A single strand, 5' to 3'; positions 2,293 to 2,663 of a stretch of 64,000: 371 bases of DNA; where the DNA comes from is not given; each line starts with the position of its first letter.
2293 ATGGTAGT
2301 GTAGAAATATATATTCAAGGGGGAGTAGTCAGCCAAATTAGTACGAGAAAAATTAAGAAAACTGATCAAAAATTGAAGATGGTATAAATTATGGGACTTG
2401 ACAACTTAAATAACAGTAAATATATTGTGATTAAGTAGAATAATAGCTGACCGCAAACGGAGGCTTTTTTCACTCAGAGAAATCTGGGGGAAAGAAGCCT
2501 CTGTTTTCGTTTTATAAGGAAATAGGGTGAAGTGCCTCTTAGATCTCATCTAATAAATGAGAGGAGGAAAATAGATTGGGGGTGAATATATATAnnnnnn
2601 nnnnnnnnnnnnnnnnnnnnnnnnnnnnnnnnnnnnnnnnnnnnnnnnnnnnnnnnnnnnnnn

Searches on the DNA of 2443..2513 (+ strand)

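Call 85: build_rna_model(alignment_id=A7)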
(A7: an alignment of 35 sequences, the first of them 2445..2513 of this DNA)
Model R1 built from alignment A7 (35 sequences, 81 columns); structure: RNAalifold consensus.
model positions 66; base pairs 24; branch points 1; effective number of sequences 4.21; information 0.85 bits per position. Calibrated on 0.2 Mb of random sequence (short: E-values are rough).
structure used (alignment columns):
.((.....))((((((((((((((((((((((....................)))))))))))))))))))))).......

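Call 86: search_with_rna_model(model_id=R1, sources=[window, L001, L004, L005, L006, L007, L008, L009, L010, L012, L013, L014, L015, L016, L017, L018, L019, L020, L021, L022, L023, L024, L025, L026, L027, L028, L029, L030, L031, L033, L034, L035, L036, L037, L038, L039, L040, L041, L042, L043, L044, L045, L046, L047, L048, L049, L050, L051, L052, L053, L054, L055, L056, L057, L058, L059, L060, L061, L062, L063, L064, L065, L066, L067, L068, L069], max_evalue=0.1, make_alignment=true)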
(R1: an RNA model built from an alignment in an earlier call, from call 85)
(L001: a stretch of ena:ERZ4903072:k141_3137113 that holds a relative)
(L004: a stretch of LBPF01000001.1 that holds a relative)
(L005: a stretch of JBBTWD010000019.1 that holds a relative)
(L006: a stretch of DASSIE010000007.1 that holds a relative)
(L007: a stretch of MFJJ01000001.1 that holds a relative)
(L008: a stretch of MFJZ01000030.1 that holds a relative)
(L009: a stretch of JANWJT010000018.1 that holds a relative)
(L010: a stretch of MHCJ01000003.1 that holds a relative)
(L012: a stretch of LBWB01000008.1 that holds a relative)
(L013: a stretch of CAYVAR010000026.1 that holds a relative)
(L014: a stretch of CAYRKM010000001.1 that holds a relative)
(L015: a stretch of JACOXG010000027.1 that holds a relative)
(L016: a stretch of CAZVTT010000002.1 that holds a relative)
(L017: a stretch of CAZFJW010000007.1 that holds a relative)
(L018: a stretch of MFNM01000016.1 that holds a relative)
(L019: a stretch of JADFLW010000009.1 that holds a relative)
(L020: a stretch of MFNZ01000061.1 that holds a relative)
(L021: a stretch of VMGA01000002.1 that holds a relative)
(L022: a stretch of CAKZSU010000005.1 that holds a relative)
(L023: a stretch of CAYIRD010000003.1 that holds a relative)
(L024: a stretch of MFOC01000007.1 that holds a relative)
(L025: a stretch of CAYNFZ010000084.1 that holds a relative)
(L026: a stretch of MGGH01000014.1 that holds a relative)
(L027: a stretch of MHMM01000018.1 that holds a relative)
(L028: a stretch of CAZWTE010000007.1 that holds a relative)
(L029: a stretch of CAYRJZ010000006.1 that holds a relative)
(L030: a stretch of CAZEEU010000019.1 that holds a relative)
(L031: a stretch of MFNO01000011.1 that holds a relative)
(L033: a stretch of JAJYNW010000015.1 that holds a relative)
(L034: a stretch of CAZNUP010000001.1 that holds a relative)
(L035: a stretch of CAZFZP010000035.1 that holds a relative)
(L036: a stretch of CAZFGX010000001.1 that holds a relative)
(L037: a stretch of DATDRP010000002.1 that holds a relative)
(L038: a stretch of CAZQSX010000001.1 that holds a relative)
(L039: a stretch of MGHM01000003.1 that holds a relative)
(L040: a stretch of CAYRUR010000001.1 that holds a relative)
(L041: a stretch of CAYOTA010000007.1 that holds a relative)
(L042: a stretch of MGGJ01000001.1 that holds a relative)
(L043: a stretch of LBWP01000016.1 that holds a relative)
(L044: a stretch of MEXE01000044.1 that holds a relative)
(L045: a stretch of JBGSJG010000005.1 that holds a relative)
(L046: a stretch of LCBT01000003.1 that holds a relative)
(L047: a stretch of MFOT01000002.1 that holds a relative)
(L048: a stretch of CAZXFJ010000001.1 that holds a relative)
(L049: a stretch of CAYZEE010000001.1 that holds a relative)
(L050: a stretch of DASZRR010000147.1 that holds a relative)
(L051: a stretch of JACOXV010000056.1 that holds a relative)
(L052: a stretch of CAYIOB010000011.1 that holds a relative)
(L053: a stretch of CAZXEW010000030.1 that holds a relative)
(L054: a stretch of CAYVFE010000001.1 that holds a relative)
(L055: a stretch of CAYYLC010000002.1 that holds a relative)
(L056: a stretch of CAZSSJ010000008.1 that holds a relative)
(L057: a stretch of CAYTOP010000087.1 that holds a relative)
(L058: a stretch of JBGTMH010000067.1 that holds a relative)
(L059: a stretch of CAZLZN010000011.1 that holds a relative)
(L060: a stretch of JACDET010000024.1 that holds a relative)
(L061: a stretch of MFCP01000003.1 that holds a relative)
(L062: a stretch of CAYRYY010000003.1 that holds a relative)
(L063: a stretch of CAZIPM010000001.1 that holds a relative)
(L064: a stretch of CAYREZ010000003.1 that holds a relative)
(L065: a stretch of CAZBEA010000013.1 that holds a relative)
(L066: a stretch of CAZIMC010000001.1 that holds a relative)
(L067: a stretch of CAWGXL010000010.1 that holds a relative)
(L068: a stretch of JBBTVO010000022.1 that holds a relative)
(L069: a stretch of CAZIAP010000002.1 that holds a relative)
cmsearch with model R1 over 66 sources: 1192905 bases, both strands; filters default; matches with E-value up to 0.1: 123.
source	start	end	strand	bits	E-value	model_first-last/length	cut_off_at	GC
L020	5744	5805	+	76.8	7e-17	1-66/66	no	0.47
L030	9811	9874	+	76.4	8.9e-17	1-66/66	no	0.45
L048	9843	9908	+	75.7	1.4e-16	1-66/66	no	0.42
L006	9836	9898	+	74.2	3.3e-16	1-66/66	no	0.52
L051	9831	9892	+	73.7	4.7e-16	1-66/66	no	0.47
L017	4599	4666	+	73.4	5.5e-16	1-66/66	no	0.47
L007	9810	9872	+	73.2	6.1e-16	1-66/66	no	0.52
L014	9840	9903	+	73.1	6.5e-16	1-66/66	no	0.47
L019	2079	2142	+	73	6.9e-16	1-66/66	no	0.48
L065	9835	9899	+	72.7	8.7e-16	1-66/66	no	0.45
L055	9840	9903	+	72.6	8.8e-16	1-66/66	no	0.48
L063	7241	7306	+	72.6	9.1e-16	1-66/66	no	0.52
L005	9845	9907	+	72.5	9.5e-16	1-66/66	no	0.51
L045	9858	9925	+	72.1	1.2e-15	1-66/66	no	0.51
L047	9841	9905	+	71.9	1.4e-15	1-66/66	no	0.58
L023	8720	8783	+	71.7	1.5e-15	1-66/66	no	0.5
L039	9841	9907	+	70.9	2.4e-15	1-66/66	no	0.52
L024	9858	9919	+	70.8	2.6e-15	1-66/66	no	0.5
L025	4373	4439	+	70.7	2.8e-15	1-66/66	no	0.51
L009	9067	9140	+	70.1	4.1e-15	1-66/66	no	0.47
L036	9853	9932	+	69.9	4.6e-15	1-66/66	no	0.45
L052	9835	9903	+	69.9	4.6e-15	1-66/66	no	0.49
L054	9846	9907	+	69.6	5.6e-15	1-66/66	no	0.52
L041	9822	9884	+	69.5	5.6e-15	1-66/66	no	0.44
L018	5677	5747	+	68.1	1.3e-14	1-66/66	no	0.46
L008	2623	2718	+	67.5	1.9e-14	1-66/66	no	0.5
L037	9818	9891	+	67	2.6e-14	1-66/66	no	0.51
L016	9824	9893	+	66.8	2.9e-14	1-66/66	no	0.56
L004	9854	9917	+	66.8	3e-14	1-66/66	no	0.5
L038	6185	6252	+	65.9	5.1e-14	1-66/66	no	0.46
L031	1570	1644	+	65.7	5.6e-14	1-66/66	no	0.49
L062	9813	9881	+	65.7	5.7e-14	1-66/66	no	0.45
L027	944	1022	+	65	8.4e-14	1-66/66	no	0.51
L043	9795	9882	+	64.8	9.7e-14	1-66/66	no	0.45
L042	9840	9919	+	64.5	1.2e-13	1-66/66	no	0.61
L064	9803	9884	+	64.1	1.5e-13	1-66/66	no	0.57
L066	9862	9920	+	64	1.6e-13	1-66/66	no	0.56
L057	1824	1905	+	63.3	2.4e-13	1-66/66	no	0.55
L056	9810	9886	+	62.3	4.5e-13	1-66/66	no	0.53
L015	6177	6240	+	62.2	4.7e-13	1-66/66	no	0.45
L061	9839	9901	+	61.8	5.8e-13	1-66/66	no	0.46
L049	9822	9899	+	60.6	1.2e-12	1-66/66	no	0.53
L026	2447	2515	+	60.2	1.5e-12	1-66/66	no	0.49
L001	7828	7905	+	58.8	3.7e-12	1-66/66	no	0.55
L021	9844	9926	+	58.4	4.6e-12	1-66/66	no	0.46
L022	9821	9901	+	57.5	8e-12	1-66/66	no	0.37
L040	9811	9874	+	57.4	8.5e-12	1-66/66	no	0.45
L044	9842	9919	+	57.2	9.2e-12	1-66/66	no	0.54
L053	9828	9912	+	52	2.1e-10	1-66/66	no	0.48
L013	9752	9847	+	51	3.9e-10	1-66/66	no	0.52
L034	9830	9912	+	50.6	4.9e-10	1-66/66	no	0.39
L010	9778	9859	+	49.8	8.1e-10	1-66/66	no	0.5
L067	9695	9761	+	47.5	3.2e-09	1-66/66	no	0.4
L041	9832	9880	-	39.9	3.1e-07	11-62/66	no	0.45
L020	5754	5801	-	39.4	4.2e-07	11-62/66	no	0.46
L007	9820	9868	-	38.3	7.9e-07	11-62/66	no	0.51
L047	9847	9911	-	38.3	8.2e-07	1-66/66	no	0.54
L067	9856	9912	+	37.5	1.3e-06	1-66/66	no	0.37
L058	9844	9898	+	37.5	1.3e-06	1-66/66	no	0.22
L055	9850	9899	-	37.4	1.4e-06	11-62/66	no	0.44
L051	9841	9888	-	37.4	1.4e-06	11-62/66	no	0.44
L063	7252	7301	-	36.9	1.8e-06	12-61/66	no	0.48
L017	4609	4662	-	36.9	1.9e-06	11-62/66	no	0.44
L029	9664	9725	+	36.8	2e-06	1-66/66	no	0.4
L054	9856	9903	-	36.8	2e-06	11-62/66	no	0.46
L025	4383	4435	-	36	3.2e-06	11-62/66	no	0.47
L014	9850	9899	-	36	3.2e-06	11-62/66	no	0.44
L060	8508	8581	+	36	3.3e-06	1-66/66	no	0.36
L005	9855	9903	-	36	3.3e-06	11-62/66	no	0.47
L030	9821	9870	-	35.6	4e-06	11-62/66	no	0.44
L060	8738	8790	+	35.1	5.6e-06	1-66/66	no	0.3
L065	9845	9895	-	35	6e-06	11-62/66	no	0.41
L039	9851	9903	-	34.8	6.6e-06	11-62/66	no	0.53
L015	6187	6236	-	34.5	8.1e-06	11-62/66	no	0.42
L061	9849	9897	-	34.4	8.2e-06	11-62/66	no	0.41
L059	6610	6675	+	34.4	8.7e-06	1-66/66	no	0.42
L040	9822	9869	-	34.2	9.8e-06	12-61/66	no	0.46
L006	9842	9900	-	33.7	1.3e-05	1-66/66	no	0.51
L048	9853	9904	-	32.6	2.5e-05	11-62/66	no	0.4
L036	9863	9928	-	32.2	3.3e-05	11-62/66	no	0.44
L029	9847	9902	+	32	3.6e-05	1-66/66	no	0.32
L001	13449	13525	-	31.8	4e-05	1-66/66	no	0.47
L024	9869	9914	-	31.7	4.4e-05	12-61/66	no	0.48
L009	9077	9136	-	31.4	5.1e-05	11-62/66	no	0.43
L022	9833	9895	-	31.3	5.6e-05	13-60/66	no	0.37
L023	8730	8779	-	31.1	6.3e-05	11-62/66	no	0.48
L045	9868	9921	-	31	6.5e-05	11-62/66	no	0.52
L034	9840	9908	-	30.9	6.9e-05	11-62/66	no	0.36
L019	2089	2138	-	30.7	7.8e-05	11-62/66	no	0.48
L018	5687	5743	-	29.9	0.00013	11-62/66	no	0.42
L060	8735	8789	-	29.8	0.00013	1-66/66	no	0.27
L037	9828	9887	-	29.7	0.00014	11-62/66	no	0.5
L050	7768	7828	+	29.7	0.00014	1-66/66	no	0.41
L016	9835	9888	-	29.6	0.00015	12-61/66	no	0.54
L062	9823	9877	-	29.4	0.00017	11-62/66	no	0.44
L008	2633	2714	-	29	0.00022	11-62/66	no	0.49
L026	2458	2510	-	28.8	0.00025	12-61/66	no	0.47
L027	954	1018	-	28.7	0.00026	11-62/66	no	0.49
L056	9820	9882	-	28.4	0.00032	11-62/66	no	0.56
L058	9673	9746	+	28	0.00041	1-66/66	no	0.34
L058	9841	9895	-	27.7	0.00047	1-66/66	no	0.24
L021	9854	9922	-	27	0.00071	11-62/66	no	0.43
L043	9805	9878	-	26.7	0.00087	11-62/66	no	0.42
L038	6195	6248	-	26.7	0.0009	11-62/66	no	0.43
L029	9846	9901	-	26.2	0.0012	1-66/66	no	0.34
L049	9828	9901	-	25.3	0.002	1-66/66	no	0.51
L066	9872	9916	-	24.9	0.0026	11-62/66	no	0.53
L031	1580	1640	-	24.2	0.0039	11-62/66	no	0.49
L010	9788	9855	-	24.2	0.0039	11-62/66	no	0.47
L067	9855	9911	-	23.9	0.0046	1-66/66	no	0.39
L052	9845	9899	-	23.8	0.005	11-62/66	no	0.49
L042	9846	9924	-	23.6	0.0055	1-66/66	no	0.59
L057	1834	1901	-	23.4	0.0065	11-62/66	no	0.53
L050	7770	7827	-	23.1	0.0075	1-66/66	no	0.43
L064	9813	9880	-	23.1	0.0078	11-62/66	no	0.57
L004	9864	9913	-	22.9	0.0085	11-62/66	no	0.46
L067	9701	9765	-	22.1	0.014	1-66/66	no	0.37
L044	9853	9914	-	21.8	0.016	12-61/66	no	0.53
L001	7839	7900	-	20.6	0.034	12-61/66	no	0.55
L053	9838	9908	-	19.3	0.076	11-62/66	no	0.46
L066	16063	16088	-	19.1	0.087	1-66/66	no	0.46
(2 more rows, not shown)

Alignment A8: 123 matches aligned to the model, 112 columns, each read 5' to 3' on its own strand. Consensus structure (alignment columns), stored with it:
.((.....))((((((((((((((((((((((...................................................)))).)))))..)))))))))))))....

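Call 101: build_rna_model(alignment_id=A9, structure=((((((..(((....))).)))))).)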
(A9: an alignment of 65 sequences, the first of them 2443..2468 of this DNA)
Model R2 built from alignment A9 (65 sequences, 26 columns); structure: as given.
model positions 26; base pairs 9; branch points 0; effective number of sequences 65; information 1.353 bits per position. Calibrated on 0.2 Mb of random sequence (short: E-values are rough).
structure used (alignment columns):
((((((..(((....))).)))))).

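Call 102: search_with_rna_model(model_id=R2, sources=[window, L001, L004, L005, L006, L007, L008, L009, L010, L012, L013, L014, L015, L016, L017, L018, L019, L020, L021, L022, L023, L024, L025, L026, L027, L028, L029, L030, L031, L033, L034, L035, L036, L037, L038, L039, L040, L041, L042, L043, L044, L045, L046, L047, L048, L049, L050, L051, L052, L053, L054, L055, L056, L057, L058, L059, L060, L061, L062, L063, L064, L065, L066, L067, L068, L069], max_evalue=1)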
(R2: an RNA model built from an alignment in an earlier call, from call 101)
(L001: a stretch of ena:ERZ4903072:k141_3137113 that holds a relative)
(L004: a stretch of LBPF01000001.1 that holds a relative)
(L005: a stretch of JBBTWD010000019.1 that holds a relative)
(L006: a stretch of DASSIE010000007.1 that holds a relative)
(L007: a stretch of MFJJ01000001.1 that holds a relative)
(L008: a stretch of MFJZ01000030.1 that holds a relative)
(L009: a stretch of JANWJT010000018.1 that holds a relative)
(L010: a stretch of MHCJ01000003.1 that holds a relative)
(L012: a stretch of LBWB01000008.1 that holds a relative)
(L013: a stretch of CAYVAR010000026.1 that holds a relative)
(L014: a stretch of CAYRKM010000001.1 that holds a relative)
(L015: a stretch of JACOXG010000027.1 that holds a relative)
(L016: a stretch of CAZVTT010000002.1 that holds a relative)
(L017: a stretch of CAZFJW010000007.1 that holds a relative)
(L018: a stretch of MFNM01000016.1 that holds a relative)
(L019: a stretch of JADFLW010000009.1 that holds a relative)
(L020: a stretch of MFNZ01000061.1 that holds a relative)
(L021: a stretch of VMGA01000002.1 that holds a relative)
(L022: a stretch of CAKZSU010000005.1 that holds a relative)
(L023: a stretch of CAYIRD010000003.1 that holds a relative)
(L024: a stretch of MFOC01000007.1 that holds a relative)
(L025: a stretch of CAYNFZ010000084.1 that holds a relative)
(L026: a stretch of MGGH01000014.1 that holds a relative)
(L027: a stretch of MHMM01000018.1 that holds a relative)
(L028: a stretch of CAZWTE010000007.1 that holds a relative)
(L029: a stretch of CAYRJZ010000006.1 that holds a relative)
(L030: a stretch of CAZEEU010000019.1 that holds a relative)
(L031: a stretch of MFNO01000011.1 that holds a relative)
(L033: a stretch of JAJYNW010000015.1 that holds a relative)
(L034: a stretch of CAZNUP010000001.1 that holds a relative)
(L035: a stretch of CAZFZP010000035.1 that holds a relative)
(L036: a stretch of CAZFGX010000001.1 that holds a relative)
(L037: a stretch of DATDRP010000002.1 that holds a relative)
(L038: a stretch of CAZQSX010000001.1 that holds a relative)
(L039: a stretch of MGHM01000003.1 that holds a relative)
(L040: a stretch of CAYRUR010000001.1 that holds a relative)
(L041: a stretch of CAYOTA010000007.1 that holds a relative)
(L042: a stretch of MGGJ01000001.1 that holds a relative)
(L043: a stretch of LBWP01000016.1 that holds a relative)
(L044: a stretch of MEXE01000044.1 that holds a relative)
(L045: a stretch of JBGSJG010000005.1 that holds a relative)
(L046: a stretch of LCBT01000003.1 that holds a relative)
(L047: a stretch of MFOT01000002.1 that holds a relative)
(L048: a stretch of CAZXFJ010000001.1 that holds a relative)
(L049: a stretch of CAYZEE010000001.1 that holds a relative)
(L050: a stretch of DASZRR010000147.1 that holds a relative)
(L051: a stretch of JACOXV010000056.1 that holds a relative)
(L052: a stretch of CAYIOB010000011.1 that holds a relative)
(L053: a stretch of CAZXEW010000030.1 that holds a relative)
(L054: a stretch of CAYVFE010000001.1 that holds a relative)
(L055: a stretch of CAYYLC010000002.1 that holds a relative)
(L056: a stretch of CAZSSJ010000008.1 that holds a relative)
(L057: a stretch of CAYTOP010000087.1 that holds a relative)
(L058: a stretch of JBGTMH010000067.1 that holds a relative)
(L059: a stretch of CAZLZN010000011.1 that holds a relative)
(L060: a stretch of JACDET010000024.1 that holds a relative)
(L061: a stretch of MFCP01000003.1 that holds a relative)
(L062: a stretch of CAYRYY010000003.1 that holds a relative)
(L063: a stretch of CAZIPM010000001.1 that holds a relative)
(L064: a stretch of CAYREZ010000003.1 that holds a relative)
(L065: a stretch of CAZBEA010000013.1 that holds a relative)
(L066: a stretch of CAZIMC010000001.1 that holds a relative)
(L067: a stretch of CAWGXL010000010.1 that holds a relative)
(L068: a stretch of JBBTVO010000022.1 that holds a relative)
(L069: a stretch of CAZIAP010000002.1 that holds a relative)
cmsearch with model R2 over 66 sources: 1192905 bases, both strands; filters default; matches with E-value up to 1: 69.
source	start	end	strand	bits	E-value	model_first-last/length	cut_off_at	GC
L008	2621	2646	+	43.8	1e-08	1-26/26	no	0.54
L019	2077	2102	+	43.8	1e-08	1-26/26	no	0.54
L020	5742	5767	+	43.8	1e-08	1-26/26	no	0.54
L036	9851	9876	+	43.8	1e-08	1-26/26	no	0.54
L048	9841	9866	+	43.8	1e-08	1-26/26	no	0.54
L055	9838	9863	+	43.8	1e-08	1-26/26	no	0.54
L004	9852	9877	+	43.8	1e-08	1-26/26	no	0.5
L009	9065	9090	+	43.8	1e-08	1-26/26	no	0.5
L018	5675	5700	+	43.8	1e-08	1-26/26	no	0.5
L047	9839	9864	+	43.8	1e-08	1-26/26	no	0.5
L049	9820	9845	+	43.8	1e-08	1-26/26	no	0.5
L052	9833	9858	+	43.6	1.2e-08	1-26/26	no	0.5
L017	4597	4622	+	43.4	1.3e-08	1-26/26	no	0.58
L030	9809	9834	+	42.6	2.3e-08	1-26/26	no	0.58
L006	9834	9859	+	42.5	2.3e-08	1-26/26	no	0.54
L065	9833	9858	+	42.3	2.8e-08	1-26/26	no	0.5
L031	1568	1593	+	42.2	2.9e-08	1-26/26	no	0.54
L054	9844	9869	+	42.1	3.2e-08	1-26/26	no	0.58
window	2443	2468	+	42.1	3.2e-08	1-26/26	no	0.5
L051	9829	9854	+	42.1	3.2e-08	1-26/26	no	0.5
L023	8718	8743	+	41.7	4.2e-08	1-26/26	no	0.62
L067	9693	9718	+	41.2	5.8e-08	1-26/26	no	0.54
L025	4371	4396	+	40.8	7.5e-08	1-26/26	no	0.62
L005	9843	9868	+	40.7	7.8e-08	1-26/26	no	0.58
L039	9839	9864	+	40.6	8.5e-08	1-26/26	no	0.65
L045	9856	9881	+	40.6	8.5e-08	1-26/26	no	0.65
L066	9860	9885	+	40.2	1.1e-07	1-26/26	no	0.58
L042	9838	9863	+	40.1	1.2e-07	1-26/26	no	0.62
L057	1822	1847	+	40.1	1.2e-07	1-26/26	no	0.62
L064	9801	9826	+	40.1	1.2e-07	1-26/26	no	0.62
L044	9840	9865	+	40.1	1.2e-07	1-26/26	no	0.58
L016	9822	9847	+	39.7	1.6e-07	1-26/26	no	0.62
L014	9838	9863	+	39.6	1.6e-07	1-26/26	no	0.58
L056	9808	9833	+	39.1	2.3e-07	1-26/26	no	0.54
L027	942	967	+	39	2.5e-07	1-26/26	no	0.65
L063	7239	7264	+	38.5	3.4e-07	1-26/26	no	0.58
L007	9808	9833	+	38.5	3.5e-07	1-26/26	no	0.58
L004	15704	15729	-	38.3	3.8e-07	1-26/26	no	0.5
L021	9842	9867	+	37.9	4.9e-07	1-26/26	no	0.65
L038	6183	6208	+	37.3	7.8e-07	1-26/26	no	0.58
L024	9856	9881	+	37.1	8.8e-07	1-26/26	no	0.65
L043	9793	9818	+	36.3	1.5e-06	1-26/26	no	0.65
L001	7826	7851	+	36.1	1.7e-06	1-26/26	no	0.65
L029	9662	9687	+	35.9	1.9e-06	1-26/26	no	0.58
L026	2445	2470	+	35.6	2.4e-06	1-26/26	no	0.54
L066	16065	16090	-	35.2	3.1e-06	1-26/26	no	0.5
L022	9819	9844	+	34.2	5.8e-06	1-26/26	no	0.54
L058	9671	9696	+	34.2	6.1e-06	1-26/26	no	0.62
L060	8506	8531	+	33.7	8e-06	1-26/26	no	0.54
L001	13502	13527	-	33.3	1.1e-05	1-26/26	no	0.58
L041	9820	9845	+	33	1.3e-05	1-26/26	no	0.62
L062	9811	9836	+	32.7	1.6e-05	1-26/26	no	0.62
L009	19457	19482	-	32.2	2.2e-05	1-26/26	no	0.46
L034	9828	9853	+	32.2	2.2e-05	1-26/26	no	0.54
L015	6175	6200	+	31.9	2.8e-05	1-26/26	no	0.58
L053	9826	9851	+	31.9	2.8e-05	1-26/26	no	0.58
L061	9837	9862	+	31.9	2.8e-05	1-26/26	no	0.58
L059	6608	6633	+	31.5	3.6e-05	1-26/26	no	0.54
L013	9750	9775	+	30.7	6e-05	1-26/26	no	0.65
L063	13583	13608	-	30.7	6.1e-05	1-26/26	no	0.58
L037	9816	9841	+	30.6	6.2e-05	1-26/26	no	0.69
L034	18291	18316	-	30.6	6.5e-05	1-26/26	no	0.62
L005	15719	15744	-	29.6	0.00013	1-26/26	no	0.62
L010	9776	9801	+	29.3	0.00015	1-26/26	no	0.58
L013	15819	15844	-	25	0.0026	1-26/26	no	0.58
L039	21047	21072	-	21.9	0.021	1-26/26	no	0.42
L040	9809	9834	+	20.8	0.042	1-26/26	no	0.46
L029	18731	18756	-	19.3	0.11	1-26/26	no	0.65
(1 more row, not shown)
